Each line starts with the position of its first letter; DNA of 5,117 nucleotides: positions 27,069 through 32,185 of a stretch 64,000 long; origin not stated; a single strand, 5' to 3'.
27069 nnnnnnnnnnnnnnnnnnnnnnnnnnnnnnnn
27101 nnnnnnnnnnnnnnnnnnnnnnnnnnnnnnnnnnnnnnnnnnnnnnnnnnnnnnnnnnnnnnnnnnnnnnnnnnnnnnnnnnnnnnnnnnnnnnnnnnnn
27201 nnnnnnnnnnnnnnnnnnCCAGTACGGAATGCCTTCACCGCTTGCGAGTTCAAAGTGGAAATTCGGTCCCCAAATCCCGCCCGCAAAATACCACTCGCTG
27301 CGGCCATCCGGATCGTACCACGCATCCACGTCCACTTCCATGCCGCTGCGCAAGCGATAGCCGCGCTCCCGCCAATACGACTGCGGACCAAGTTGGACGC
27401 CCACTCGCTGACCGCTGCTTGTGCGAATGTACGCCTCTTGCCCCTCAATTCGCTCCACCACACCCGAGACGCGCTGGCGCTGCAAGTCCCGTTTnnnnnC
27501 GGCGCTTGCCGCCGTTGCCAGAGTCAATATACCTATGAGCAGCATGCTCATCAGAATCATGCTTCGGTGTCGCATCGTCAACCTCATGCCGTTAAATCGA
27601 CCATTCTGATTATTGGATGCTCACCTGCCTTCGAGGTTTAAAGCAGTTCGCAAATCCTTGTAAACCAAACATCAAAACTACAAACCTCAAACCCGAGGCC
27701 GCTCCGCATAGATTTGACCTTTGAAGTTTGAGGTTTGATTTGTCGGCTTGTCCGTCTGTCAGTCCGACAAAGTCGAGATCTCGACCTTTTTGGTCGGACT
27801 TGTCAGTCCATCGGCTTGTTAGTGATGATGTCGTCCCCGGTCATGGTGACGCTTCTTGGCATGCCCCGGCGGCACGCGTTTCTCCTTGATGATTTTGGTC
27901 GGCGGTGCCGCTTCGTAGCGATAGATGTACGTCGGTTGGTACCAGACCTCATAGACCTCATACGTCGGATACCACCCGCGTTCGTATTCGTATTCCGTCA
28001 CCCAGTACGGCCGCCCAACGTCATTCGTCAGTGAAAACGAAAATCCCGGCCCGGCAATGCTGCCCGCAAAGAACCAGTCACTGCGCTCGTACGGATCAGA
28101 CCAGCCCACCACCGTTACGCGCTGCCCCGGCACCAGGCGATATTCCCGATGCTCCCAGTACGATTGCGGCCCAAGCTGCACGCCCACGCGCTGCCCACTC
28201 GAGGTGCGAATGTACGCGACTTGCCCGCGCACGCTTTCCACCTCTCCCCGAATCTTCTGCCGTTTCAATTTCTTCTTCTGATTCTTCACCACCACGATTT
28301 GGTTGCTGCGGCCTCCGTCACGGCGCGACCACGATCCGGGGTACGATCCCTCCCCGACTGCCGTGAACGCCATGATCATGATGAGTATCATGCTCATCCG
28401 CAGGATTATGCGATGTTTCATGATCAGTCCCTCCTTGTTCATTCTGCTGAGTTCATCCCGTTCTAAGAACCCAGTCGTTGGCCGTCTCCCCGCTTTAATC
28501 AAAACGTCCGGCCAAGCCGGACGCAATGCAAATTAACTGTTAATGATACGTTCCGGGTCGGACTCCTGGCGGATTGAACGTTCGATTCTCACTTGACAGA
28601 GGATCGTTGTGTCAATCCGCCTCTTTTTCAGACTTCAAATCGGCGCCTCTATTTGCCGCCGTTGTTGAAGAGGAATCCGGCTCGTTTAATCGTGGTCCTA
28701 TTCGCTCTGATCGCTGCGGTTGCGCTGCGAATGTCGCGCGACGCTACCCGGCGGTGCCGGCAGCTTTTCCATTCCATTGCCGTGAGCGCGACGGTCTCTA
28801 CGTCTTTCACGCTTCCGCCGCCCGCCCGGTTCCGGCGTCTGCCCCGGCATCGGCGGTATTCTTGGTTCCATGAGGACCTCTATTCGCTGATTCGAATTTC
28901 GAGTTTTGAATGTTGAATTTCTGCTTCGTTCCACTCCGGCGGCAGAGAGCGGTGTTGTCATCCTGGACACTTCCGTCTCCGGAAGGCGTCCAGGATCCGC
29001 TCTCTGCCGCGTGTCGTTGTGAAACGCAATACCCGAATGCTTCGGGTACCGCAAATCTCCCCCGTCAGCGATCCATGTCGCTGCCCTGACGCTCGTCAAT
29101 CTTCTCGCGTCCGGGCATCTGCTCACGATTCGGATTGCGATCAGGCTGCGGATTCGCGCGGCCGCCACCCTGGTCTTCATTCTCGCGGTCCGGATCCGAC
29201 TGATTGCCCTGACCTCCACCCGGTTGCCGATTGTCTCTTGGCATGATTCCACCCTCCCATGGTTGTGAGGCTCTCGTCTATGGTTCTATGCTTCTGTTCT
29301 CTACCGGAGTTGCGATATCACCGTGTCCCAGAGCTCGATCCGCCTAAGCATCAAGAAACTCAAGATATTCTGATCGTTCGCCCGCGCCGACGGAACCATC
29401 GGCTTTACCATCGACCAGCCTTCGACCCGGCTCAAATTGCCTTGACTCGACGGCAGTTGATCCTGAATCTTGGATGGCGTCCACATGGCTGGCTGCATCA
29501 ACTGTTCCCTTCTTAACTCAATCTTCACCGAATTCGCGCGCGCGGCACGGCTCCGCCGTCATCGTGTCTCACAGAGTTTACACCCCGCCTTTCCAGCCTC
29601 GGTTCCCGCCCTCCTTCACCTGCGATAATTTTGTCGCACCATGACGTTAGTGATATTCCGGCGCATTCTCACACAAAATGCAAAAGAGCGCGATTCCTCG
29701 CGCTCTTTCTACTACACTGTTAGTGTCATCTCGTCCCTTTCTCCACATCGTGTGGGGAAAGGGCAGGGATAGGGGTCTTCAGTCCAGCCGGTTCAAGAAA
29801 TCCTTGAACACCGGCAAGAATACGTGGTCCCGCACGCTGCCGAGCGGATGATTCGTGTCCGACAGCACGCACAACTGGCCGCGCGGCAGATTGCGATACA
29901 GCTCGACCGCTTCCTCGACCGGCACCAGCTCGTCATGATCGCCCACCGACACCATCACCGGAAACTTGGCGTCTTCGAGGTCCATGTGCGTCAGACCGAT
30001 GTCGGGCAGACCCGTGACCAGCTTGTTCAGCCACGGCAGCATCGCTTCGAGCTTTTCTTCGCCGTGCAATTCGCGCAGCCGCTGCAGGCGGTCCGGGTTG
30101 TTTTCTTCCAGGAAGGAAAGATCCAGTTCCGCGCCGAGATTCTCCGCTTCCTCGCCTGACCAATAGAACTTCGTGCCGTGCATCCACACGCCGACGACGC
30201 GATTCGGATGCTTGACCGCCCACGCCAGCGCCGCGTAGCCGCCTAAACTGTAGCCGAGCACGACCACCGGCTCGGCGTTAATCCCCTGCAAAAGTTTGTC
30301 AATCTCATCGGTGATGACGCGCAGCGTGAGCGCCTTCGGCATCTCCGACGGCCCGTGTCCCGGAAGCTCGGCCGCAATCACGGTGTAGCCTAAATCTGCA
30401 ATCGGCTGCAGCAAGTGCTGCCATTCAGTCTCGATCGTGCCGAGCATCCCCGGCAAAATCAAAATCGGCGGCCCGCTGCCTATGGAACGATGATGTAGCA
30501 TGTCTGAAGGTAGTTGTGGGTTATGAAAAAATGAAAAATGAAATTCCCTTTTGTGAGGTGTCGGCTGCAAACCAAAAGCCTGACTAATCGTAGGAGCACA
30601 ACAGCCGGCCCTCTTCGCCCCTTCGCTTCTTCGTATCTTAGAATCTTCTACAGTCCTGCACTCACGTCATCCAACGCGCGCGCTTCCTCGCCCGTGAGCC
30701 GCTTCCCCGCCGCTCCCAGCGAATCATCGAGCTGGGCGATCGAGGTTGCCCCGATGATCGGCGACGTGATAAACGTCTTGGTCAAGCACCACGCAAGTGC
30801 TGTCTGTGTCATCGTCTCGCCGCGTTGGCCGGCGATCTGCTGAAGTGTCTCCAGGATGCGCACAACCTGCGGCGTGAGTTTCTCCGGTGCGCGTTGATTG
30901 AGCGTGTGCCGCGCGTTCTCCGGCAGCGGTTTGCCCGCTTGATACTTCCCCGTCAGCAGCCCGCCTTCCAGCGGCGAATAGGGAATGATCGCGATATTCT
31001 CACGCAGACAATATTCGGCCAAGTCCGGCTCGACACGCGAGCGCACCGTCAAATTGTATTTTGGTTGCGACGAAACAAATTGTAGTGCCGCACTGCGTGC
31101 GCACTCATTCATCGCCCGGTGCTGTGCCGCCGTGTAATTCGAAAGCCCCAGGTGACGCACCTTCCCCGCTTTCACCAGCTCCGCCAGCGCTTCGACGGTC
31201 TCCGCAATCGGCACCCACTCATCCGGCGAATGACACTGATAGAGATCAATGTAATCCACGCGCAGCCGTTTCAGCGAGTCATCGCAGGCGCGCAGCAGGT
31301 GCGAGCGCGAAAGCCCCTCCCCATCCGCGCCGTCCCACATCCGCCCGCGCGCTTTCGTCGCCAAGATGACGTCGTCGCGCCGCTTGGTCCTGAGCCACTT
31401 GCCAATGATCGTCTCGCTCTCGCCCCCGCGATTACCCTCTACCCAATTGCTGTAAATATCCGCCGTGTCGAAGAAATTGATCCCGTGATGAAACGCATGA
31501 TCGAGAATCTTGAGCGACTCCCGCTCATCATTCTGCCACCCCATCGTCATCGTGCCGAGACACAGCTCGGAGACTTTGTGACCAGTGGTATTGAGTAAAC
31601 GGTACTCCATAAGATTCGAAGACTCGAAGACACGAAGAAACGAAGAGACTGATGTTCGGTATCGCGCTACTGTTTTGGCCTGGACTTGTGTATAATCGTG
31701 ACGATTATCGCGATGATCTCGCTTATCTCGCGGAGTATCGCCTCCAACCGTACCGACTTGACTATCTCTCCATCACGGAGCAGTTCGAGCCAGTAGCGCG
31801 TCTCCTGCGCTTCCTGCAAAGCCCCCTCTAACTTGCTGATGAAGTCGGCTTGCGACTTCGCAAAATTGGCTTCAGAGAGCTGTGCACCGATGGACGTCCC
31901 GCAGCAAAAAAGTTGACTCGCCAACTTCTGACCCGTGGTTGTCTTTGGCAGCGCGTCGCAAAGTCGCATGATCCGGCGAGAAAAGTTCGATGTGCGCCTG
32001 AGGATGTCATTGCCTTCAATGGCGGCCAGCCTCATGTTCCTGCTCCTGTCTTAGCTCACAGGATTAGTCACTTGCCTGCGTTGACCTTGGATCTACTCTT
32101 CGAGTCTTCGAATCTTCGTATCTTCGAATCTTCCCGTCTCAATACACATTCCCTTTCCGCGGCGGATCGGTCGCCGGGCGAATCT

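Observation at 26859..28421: Two paralogous secreted proteins with extreme Trp/Tyr/Pro and Arg/Asp/His low-complexity tails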

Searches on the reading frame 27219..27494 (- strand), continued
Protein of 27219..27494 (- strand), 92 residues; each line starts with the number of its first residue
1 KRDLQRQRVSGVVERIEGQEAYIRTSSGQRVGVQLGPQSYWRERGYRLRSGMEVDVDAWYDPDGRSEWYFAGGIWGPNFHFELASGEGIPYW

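Call 68: search_protein_families(library=ncbifam, proteins=[P0137, P0127, P0109, P0072, P0129, P0031, P0043, P0067, P0157, P0103], max_evalue=1)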
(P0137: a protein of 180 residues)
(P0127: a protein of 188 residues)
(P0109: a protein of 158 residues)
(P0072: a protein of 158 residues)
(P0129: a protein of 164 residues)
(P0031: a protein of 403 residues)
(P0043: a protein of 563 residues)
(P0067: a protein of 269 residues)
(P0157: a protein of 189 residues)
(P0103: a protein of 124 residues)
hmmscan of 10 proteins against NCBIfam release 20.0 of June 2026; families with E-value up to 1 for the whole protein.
P0137 (180 aa): 3 families
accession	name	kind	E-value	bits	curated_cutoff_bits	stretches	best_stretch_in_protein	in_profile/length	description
NF005260.0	PRK06763.1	subfamily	0.029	13.8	226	1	80-115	31-68/213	F0F1 ATP synthase subunit alpha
NF058647.1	lipo_LytA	equivalog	0.047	13.9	110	1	60-119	34-73/107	acidic lipoprotein LytA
NF040942.2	hypo_ExtJ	equivalog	0.094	13.1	52.5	1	90-134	26-55/77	selenite/tellurite reduction operon protein ExtJ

P0127 (188 aa): 2 families
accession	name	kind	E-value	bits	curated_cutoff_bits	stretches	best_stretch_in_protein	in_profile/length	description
NF040991.1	MamS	equivalog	0.015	15.5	200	1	14-181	9-183/186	magnetosome protein MamS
NF052405.1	NOV5WD8W_fam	equivalog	0.054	13.3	170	1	137-171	89-123/137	NOV5WD8W family nitrogen cycling protein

P0109 (158 aa): 2 families
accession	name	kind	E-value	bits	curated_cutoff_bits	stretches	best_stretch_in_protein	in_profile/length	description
NF040942.2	hypo_ExtJ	equivalog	0.0034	17.7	52.5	1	40-96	26-67/77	selenite/tellurite reduction operon protein ExtJ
NF040991.1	MamS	equivalog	0.027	14.6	200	1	54-124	111-182/186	magnetosome protein MamS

P0072 (158 aa): 1 family
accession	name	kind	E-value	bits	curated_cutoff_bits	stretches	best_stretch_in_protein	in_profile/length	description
NF040991.1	MamS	equivalog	0.012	15.8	200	1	55-124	112-182/186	magnetosome protein MamS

P0129 (164 aa): 2 families
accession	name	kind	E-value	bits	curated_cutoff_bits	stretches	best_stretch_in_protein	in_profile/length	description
TIGR00859.1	ENaC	subfamily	0.16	10.4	428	1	12-60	32-79/596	sodium channel transporter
NF033674.1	stress_OB_fold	domain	0.21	11.7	35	0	78-99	76-97/111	NirD/YgiW/YdeI family stress tolerance protein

P0031 (403 aa): 2 families
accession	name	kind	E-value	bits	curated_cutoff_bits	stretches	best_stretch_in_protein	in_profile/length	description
NF040991.1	MamS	equivalog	3.6e-17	63.1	200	3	13-145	46-182/186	magnetosome protein MamS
NF009030.0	PRK12366.1-1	equivalog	0.17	10.2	1147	1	172-237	307-372/796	replication factor A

P0043 (563 aa): 1 family
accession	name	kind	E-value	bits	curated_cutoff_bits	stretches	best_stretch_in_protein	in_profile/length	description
NF052405.1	NOV5WD8W_fam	equivalog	0.055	13.3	170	0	326-393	50-116/137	NOV5WD8W family nitrogen cycling protein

P0067 (269 aa): 2 families
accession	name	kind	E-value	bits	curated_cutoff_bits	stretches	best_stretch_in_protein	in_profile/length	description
NF040991.1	MamS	equivalog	1.9e-08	34.7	200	2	144-245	79-183/186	magnetosome protein MamS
NF040996.1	MamX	equivalog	2.3e-05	24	400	1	185-246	195-259/264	magnetosome protein MamX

P0157 (189 aa): 1 family
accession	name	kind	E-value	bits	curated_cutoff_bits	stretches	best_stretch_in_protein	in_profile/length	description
NF040991.1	MamS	equivalog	1.3e-05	25.4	200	1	96-172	104-182/186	magnetosome protein MamS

P0103 (124 aa): 0 families

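Call 82: search_protein_families(library=ncbifam, alignment_id=A8, max_evalue=0.01)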
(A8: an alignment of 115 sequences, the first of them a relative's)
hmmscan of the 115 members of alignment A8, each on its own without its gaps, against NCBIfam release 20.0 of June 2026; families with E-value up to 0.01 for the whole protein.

A. member 1, P0031 (403 aa): 1 family
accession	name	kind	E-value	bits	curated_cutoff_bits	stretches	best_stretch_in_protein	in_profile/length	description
NF040991.1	MamS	equivalog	3.6e-17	63.1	200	2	13-145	46-182/186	magnetosome protein MamS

B. families by the number of members that match (of 115 scanned): 37 families (the first 25 are shown)
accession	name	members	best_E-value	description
NF040991.1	MamS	62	1e-20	magnetosome protein MamS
NF040996.1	MamX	23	6.2e-10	magnetosome protein MamX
NF040942.2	hypo_ExtJ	15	1.8e-13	selenite/tellurite reduction operon protein ExtJ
NF041655.1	MM0924_fam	4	1.3e-09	MM0924 family protein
TIGR01150.2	puhA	4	0.00013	photosynthetic reaction center subunit H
NF011226.0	PRK14633.1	3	3.7e-09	ribosome maturation factor RimP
TIGR02888.1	spore_YlmC_YmxH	3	4.8e-06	YlmC/YmxH family sporulation protein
NF000932.0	PRK00092.2-5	2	7.1e-06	ribosome maturation factor RimP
NF058647.1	lipo_LytA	2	0.0036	acidic lipoprotein LytA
TIGR04211.1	SH3_and_anchor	1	2e-11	TIGR04211 family SH3 domain-containing protein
NF011229.0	PRK14636.1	1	1.1e-06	ribosome maturation protein RimP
TIGR02273.1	16S_RimM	1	1.9e-06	ribosome maturation factor RimM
NF009330.0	PRK12688.1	1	3.6e-06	flagellin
NF051432.1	PepSY_MTB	1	5.6e-06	PepSY domain-containing protein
NF011225.0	PRK14632.1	1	4.8e-05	ribosome maturation factor RimP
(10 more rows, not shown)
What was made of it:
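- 27219..27494 (-): RH1 OB-fold domain of the MamS/MamX/ExtJ type (residues 28-119). Of 115 of the more distant relatives among the 150 listed, 62 hit NCBIfam MamS, 23 MamX and 15 ExtJ (call 82).
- Of 115 of the more distant ones listed, 62 hit NCBIfam MamS (best 1e-20), 23 MamX and 15 ExtJ (call 82).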

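Call 91: list_cluster_members(proteins=[P0072, P0109, P0118, P0123, P0128, P0129, P0141, P0146, P0153, P0156])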
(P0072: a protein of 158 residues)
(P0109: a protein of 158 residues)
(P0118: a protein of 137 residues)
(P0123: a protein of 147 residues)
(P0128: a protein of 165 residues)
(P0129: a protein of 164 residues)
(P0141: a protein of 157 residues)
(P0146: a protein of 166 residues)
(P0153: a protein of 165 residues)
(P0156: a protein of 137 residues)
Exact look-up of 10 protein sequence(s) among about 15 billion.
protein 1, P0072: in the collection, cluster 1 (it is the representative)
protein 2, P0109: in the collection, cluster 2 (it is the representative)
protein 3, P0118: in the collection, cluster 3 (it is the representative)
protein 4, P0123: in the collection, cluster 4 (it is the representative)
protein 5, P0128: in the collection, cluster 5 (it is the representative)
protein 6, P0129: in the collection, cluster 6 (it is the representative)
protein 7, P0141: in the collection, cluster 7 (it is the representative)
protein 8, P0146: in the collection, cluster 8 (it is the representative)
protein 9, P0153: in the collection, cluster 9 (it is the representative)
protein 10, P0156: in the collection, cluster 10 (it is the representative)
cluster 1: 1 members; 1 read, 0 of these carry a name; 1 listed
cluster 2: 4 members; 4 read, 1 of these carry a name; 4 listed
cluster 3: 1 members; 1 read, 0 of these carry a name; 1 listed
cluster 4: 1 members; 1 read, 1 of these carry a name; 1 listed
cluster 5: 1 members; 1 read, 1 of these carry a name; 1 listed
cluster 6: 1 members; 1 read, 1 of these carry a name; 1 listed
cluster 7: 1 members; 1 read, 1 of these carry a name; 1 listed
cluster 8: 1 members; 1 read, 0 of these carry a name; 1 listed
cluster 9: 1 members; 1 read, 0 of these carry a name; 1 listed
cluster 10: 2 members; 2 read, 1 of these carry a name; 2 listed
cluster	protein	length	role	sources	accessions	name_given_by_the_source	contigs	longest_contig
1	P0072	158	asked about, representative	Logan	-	-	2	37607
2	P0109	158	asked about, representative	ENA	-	-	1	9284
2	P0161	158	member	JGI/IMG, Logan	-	hypothetical protein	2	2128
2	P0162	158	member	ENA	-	-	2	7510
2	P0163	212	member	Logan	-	-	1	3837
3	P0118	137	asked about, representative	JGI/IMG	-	-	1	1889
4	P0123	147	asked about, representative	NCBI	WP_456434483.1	hypothetical protein [Thermosulfuriphilus sp.]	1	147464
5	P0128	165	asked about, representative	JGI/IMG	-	hypothetical protein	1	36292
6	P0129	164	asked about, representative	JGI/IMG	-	hypothetical protein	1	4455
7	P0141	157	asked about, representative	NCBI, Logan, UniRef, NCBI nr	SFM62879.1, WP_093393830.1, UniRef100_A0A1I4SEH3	hypothetical protein [Thermodesulforhabdus norvegica] | DUF5666 domain-containing protein n=1 Tax=Thermodesulforhabdus norvegica TaxID=39841 ...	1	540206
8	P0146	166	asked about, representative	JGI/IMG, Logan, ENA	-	-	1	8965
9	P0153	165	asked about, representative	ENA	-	-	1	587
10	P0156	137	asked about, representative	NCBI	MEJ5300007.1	MAG: hypothetical protein WHS38_03365 [Thermodesulforhabdaceae bacterium]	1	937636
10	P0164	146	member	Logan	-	-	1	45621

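Call 92: find_encoding_contigs(protein=P0141, flank=6000, max_places=1)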
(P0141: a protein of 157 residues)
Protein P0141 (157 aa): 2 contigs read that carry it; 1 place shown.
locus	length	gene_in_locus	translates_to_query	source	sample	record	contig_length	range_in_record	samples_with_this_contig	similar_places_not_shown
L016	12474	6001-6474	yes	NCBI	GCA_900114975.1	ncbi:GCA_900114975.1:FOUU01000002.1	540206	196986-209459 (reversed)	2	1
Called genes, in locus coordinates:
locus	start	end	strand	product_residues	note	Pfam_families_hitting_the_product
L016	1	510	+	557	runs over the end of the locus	-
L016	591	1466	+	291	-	PF00850:Hist_deacetyl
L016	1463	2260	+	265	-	-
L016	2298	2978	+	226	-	PF08239:SH3_3, PF24922:ACBP4_C (faint)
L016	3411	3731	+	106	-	PF01906:YbjQ_1, PF23025:YbjQ_2 (weak)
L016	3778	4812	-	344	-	-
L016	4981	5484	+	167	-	-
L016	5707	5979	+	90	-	-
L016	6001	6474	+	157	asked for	PF26390:MamS_MamX (weak)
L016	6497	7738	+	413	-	PF00512:HisKA, PF02518:HATPase_c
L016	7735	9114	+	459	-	PF00072:Response_reg, PF07724:AAA_2 (faint), PF00158:Sigma54_activat, PF14532:Sigma54_activ_2, PF01078:Mg_chelatase (faint), PF07728:AAA_5 (weak), PF25601:AAA_lid_14, PF02954:HTH_8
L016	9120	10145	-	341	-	PF00005:ABC_tran, PF02463:SMC_N (faint), PF13304:AAA_21 (weak)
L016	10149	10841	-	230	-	PF00528:BPD_transp_1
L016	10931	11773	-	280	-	PF12849:PBP_like_2, PF13531:SBP_bac_11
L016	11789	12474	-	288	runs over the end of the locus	PF03466:LysR_substrate (faint), PF12849:PBP_like_2, PF13531:SBP_bac_11, PF12727:PBP_like (faint)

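Call 93: find_encoding_contigs(protein=P0123, flank=6000, max_places=1)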
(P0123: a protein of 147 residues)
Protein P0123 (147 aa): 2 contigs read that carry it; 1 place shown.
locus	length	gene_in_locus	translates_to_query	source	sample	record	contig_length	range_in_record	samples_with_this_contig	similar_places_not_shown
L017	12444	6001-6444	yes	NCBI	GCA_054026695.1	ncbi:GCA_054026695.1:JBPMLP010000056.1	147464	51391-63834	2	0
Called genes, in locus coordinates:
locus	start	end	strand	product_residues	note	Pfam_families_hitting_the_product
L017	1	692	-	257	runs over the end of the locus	PF03372:Exo_endo_phos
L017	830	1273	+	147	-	-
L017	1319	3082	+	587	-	PF00999:Na_H_Exchanger, PF02254:TrkA_N (weak)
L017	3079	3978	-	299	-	PF00850:Hist_deacetyl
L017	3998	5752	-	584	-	PF11845:Tll0287-like, PF00672:HAMP, PF00015:MCPsignal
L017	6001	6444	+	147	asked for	PF26390:MamS_MamX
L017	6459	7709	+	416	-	PF00512:HisKA, PF02518:HATPase_c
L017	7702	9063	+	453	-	PF00072:Response_reg, PF00158:Sigma54_activat, PF01078:Mg_chelatase (faint), PF14532:Sigma54_activ_2, PF07728:AAA_5 (weak), PF25601:AAA_lid_14, PF02954:HTH_8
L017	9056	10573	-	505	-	PF02366:PMT, PF13231:PMT_2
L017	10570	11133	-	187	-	PF14378:PAP2_3, PF01569:PAP2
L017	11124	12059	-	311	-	PF03706:LPG_synthase_TM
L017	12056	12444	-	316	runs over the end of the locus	PF00535:Glycos_transf_2, PF10111:Glyco_tranf_2_2, PF13641:Glyco_tranf_2_3 (weak)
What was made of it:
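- In Thermodesulforhabdus norvegica and Thermosulfuriphilus sp., small MamS_MamX-domain proteins with Cys-rich tails lie 15-23 nt upstream of a HisKA-HATPase kinase and a sigma54-dependent response regulator (calls 91-93).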

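Call 94: find_encoding_contigs(protein=P0072, flank=6000, max_places=1)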
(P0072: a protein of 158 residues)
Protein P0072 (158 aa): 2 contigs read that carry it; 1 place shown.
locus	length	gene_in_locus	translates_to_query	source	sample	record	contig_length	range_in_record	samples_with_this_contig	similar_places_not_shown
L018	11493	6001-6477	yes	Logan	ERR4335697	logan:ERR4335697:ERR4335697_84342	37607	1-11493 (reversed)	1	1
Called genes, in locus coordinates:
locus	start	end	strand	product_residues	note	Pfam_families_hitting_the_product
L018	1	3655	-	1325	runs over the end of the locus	PF10096:DUF2334, PF08532:Glyco_hydro_42M (faint)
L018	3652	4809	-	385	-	PF02350:Epimerase_2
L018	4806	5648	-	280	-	PF14358:DUF4405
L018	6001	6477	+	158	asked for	PF26390:MamS_MamX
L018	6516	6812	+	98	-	-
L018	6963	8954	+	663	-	PF13426:PAS_9 (faint), PF00989:PAS, PF00512:HisKA, PF02518:HATPase_c, PF13589:HATPase_c_3 (weak)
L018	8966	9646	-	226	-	PF00072:Response_reg, PF00486:Trans_reg_C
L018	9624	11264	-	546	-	PF00512:HisKA, PF13581:HATPase_c_2 (faint), PF02518:HATPase_c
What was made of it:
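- A third relative lies near other kinases (call 94).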

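Call 95: search_protein_families(library=pfam, proteins=[L015:9069-9503:+, L016:5707-5979:+, L018:6516-6812:+, L016:4981-5484:+, P0141, P0123], max_evalue=0.1)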
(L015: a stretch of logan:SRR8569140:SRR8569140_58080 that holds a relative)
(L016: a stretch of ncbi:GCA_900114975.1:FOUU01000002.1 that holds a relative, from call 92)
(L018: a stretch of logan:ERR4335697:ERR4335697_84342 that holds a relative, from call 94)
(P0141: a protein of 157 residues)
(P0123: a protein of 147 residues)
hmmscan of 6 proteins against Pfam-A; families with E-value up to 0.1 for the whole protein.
L015:9069-9503:+ (144 aa): 0 families

L016:5707-5979:+ (90 aa): 0 families

L018:6516-6812:+ (98 aa): 0 families

L016:4981-5484:+ (167 aa): 1 family
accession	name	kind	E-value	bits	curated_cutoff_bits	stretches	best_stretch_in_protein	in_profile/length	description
PF03793.24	PASTA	-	0.059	13.8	23.2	0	139-160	3-24/64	PASTA domain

P0141 (157 aa): 0 families

P0123 (147 aa): 1 family
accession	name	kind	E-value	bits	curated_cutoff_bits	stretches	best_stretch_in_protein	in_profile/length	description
PF16967.11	TcfC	-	0.091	12.8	29.4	0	92-119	14-39/68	E-set like domain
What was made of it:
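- Tried and rejected: The local Pfam copy lacks PF26390 (calls 93, 95), so its silence is uninformative.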

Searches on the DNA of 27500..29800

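Call 77: search_rna_families(source=window, start=27500, end=29800, threshold=evalue, max_evalue=5)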
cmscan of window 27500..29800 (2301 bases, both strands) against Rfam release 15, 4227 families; matches with E-value up to 5: 5.
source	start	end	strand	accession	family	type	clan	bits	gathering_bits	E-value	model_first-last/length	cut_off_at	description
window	28925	29029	+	RF04168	MIR839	Gene; miRNA;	-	21.2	200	0.26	1-267/267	no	MIR839 microRNA precursor family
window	27651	27749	-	RF03709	MIR1878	Gene; miRNA;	-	20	70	1.9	1-100/100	no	MIR1878 microRNA precursor family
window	28710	28755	-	RF03929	mir-6579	Gene; miRNA;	-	19.7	47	2.6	1-68/68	no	mir-6579 microRNA precursor family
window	27924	27987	-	RF03608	mir-9440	Gene; miRNA;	-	17.4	80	3.4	1-67/67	no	mir-9440 microRNA precursor family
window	28502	28544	+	RF01704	Glutamine-II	Cis-reg; riboswitch;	-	15.5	33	1.1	1-60/60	no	Glutamine-II riboswitch aptamer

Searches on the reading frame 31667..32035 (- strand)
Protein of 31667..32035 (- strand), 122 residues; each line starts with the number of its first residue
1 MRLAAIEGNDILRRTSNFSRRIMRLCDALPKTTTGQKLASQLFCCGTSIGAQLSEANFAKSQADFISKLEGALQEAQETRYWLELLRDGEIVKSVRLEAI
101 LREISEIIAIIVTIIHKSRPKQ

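Call 63: search_protein_families(library=pfam, proteins=[window:31667-32035:-], max_evalue=0.001)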
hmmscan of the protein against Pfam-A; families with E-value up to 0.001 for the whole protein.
window:31667-32035:- (122 aa): 1 family
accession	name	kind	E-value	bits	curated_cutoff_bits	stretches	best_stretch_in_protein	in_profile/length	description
PF05635.17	23S_rRNA_IVP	-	7.2e-19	68.4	33.8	1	9-111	3-104/106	23S rRNA-intervening sequence protein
